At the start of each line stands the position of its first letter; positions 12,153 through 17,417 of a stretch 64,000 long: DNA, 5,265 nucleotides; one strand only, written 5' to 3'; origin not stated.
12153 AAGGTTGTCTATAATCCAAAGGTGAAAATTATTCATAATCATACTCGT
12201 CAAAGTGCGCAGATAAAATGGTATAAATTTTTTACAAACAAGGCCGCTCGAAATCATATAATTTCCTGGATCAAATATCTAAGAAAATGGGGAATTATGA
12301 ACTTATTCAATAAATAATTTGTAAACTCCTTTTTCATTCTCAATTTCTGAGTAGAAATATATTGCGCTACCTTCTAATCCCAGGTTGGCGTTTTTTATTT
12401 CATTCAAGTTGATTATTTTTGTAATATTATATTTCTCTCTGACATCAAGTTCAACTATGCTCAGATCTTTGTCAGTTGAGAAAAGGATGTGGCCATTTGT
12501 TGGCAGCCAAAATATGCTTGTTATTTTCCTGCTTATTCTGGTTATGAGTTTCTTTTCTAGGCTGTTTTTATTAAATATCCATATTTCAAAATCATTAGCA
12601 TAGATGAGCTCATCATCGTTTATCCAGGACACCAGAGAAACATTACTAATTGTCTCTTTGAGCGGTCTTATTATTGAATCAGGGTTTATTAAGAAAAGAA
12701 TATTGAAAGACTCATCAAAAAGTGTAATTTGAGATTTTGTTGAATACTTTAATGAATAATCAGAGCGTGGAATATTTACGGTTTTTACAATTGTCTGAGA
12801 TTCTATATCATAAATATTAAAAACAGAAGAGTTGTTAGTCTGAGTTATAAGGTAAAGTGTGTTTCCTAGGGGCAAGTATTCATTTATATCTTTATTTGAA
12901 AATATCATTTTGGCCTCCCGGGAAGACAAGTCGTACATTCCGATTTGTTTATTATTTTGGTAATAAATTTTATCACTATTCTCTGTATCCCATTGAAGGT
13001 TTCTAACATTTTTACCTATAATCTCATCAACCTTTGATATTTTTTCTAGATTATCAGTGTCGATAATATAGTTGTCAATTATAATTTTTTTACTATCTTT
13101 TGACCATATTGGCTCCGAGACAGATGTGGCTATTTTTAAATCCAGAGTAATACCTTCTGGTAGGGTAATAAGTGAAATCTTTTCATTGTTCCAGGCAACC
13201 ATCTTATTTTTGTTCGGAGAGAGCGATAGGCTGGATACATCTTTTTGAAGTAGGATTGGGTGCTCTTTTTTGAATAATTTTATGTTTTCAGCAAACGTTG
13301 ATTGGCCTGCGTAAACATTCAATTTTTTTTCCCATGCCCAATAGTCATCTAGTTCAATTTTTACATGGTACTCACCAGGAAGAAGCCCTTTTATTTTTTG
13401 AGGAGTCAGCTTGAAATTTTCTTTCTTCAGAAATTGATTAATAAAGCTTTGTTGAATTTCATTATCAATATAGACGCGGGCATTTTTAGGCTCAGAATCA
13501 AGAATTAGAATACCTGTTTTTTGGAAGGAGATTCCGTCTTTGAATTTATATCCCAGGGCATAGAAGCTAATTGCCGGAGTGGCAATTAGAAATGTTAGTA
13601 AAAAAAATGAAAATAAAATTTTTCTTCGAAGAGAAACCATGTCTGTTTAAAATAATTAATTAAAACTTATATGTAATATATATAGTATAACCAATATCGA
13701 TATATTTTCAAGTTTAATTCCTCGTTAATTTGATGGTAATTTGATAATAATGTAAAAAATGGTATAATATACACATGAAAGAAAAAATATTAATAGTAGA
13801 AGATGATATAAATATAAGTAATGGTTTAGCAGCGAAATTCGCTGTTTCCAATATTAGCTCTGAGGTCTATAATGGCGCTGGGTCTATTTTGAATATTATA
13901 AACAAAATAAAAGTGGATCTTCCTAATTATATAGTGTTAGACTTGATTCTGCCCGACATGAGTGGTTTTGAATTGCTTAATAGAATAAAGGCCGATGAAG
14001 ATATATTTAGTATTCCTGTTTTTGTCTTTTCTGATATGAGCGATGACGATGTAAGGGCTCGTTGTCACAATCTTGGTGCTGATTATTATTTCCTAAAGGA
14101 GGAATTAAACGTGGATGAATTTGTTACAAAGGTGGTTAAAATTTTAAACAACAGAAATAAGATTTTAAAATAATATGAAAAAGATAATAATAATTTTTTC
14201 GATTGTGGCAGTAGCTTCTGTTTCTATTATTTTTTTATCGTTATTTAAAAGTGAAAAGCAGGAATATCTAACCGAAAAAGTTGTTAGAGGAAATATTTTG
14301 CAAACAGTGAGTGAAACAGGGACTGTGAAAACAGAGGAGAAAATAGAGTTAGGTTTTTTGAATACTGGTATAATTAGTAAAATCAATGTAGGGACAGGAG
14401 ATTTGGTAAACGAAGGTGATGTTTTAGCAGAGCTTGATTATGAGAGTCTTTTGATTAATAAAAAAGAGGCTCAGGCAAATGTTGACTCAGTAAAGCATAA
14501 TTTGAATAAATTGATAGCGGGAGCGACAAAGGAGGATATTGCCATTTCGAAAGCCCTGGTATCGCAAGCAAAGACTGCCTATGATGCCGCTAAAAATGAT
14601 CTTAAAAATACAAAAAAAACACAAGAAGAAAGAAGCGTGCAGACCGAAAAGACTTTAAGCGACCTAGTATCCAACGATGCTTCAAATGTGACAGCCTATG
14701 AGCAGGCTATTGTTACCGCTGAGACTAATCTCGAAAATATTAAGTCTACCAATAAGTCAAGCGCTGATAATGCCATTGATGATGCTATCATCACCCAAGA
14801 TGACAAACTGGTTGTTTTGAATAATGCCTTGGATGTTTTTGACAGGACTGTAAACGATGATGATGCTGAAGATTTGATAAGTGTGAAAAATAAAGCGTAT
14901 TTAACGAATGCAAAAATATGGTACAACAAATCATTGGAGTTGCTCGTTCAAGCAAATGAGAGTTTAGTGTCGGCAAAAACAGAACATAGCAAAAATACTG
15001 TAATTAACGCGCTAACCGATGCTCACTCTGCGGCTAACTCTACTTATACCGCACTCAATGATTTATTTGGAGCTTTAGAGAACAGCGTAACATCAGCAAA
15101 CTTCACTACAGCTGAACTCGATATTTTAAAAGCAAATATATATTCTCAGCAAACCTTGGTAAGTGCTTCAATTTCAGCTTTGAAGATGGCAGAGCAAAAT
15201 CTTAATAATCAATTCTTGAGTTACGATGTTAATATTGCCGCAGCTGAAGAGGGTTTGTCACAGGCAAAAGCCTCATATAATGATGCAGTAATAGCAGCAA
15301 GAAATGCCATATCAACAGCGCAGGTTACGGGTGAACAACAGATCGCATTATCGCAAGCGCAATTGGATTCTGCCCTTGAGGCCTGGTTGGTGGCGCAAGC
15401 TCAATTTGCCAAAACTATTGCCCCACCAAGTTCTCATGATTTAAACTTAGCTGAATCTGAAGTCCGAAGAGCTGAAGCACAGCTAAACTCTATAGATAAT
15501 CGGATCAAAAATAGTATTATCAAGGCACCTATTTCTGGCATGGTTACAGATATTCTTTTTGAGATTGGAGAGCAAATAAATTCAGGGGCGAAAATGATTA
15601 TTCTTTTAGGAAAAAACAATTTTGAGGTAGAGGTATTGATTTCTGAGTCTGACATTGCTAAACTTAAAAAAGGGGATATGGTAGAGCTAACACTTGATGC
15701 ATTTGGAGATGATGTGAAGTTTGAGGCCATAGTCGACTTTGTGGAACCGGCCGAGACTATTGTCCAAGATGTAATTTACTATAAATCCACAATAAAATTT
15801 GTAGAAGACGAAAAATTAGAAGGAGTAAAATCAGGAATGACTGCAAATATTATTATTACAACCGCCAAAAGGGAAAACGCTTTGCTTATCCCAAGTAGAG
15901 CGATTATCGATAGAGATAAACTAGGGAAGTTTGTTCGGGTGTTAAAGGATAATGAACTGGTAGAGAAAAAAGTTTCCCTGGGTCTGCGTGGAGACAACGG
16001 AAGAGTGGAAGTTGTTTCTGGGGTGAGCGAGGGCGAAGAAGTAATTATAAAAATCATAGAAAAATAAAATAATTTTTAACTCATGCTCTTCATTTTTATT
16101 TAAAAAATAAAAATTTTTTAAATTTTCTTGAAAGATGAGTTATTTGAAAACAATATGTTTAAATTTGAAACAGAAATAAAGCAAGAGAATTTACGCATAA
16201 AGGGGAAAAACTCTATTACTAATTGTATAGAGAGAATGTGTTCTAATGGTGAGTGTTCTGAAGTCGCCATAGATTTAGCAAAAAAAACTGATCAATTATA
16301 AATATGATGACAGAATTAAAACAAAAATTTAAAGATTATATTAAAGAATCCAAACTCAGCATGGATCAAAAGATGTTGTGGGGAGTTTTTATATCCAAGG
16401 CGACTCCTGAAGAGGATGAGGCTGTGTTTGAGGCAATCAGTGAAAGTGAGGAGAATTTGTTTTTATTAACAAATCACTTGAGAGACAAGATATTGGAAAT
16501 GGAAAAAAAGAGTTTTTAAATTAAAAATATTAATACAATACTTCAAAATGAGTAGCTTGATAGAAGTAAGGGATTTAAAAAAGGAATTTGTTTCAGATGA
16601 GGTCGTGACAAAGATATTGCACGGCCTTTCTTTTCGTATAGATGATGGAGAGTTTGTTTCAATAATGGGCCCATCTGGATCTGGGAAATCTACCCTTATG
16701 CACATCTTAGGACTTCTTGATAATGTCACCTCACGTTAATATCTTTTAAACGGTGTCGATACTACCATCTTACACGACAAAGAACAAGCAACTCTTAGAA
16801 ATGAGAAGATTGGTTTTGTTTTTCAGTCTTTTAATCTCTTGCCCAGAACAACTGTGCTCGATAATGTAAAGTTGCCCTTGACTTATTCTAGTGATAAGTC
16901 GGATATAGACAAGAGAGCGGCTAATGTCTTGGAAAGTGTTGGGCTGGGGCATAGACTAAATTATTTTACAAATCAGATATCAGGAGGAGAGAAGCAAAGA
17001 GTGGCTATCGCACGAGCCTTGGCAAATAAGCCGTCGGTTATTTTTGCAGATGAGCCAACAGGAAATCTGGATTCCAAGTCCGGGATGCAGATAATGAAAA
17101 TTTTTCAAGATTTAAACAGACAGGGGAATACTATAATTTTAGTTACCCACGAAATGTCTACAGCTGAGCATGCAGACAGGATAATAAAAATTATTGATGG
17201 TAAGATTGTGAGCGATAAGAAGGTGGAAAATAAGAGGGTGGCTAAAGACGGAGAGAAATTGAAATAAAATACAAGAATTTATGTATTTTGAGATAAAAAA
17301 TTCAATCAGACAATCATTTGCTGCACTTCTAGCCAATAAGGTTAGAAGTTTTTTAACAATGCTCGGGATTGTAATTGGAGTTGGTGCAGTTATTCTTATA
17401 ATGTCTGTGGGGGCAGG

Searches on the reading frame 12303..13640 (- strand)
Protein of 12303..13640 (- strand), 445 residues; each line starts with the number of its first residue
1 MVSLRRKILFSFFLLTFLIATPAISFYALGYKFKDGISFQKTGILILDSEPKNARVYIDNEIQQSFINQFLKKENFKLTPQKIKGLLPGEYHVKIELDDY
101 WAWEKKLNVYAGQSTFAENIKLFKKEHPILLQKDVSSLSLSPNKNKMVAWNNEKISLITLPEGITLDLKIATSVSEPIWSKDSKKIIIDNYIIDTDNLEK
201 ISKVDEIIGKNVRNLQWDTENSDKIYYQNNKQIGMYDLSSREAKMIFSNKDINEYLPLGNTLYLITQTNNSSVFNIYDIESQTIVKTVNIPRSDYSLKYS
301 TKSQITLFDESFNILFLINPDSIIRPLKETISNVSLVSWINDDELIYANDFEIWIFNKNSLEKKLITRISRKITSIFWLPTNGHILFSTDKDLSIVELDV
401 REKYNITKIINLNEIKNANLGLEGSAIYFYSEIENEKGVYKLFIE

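Call 78: search_protein_families(library=pfam, proteins=[window:12303-13640:-], max_evalue=0.00001)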
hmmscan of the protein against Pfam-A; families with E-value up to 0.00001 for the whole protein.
window:12303-13640:- (445 aa): 2 families
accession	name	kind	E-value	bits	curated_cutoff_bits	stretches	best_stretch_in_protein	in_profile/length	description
PF08308.17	PEGA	-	3.4e-06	27.3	20.8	0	79-115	25-61/71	PEGA domain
PF25174.1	Beta-prop_THOC3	-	6.1e-06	25.9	305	0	351-419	26-95/272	THOC3 beta-propeller domain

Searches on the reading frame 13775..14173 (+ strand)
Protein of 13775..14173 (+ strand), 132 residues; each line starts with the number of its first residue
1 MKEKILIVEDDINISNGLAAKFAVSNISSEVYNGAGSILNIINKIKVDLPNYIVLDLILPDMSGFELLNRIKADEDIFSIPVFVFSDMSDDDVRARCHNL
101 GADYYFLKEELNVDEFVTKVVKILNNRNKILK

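Call 78: search_protein_families(library=pfam, proteins=[window:13775-14173:+], max_evalue=0.00001)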
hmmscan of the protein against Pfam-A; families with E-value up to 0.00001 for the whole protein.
window:13775-14173:+ (132 aa): 1 family
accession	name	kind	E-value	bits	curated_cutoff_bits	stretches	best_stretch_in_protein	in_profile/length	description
PF00072.30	Response_reg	-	9.4e-14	52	30.2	1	5-116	1-106/111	Response regulator receiver domain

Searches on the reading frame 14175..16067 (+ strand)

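Call 78: search_protein_families(library=pfam, proteins=[window:14175-16067:+], max_evalue=0.00001)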
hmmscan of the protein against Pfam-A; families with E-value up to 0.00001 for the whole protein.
window:14175-16067:+ (630 aa): 2 families
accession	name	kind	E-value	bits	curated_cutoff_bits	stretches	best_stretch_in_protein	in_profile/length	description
PF13437.12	HlyD_3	-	9.6e-13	49.2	22.2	1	449-544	2-95/106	HlyD family secretion protein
PF16576.10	HlyD_D23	-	2.1e-10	40.7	30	1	355-525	13-186/214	Barrel-sandwich domain of CusB or HlyD membrane-fusion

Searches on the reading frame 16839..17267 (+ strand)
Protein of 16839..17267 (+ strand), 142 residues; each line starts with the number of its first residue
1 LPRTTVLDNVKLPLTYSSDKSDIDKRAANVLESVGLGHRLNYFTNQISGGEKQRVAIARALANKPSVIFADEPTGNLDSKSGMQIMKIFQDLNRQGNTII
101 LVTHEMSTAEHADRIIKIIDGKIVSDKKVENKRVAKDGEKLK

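Call 78: search_protein_families(library=pfam, proteins=[window:16839-17267:+], max_evalue=0.00001)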
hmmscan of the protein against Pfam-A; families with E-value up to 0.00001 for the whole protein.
window:16839-17267:+ (142 aa): 1 family
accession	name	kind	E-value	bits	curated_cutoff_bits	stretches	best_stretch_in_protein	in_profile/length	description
PF00005.33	ABC_tran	-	1.1e-13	52.4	25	1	2-74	72-136/137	ABC transporter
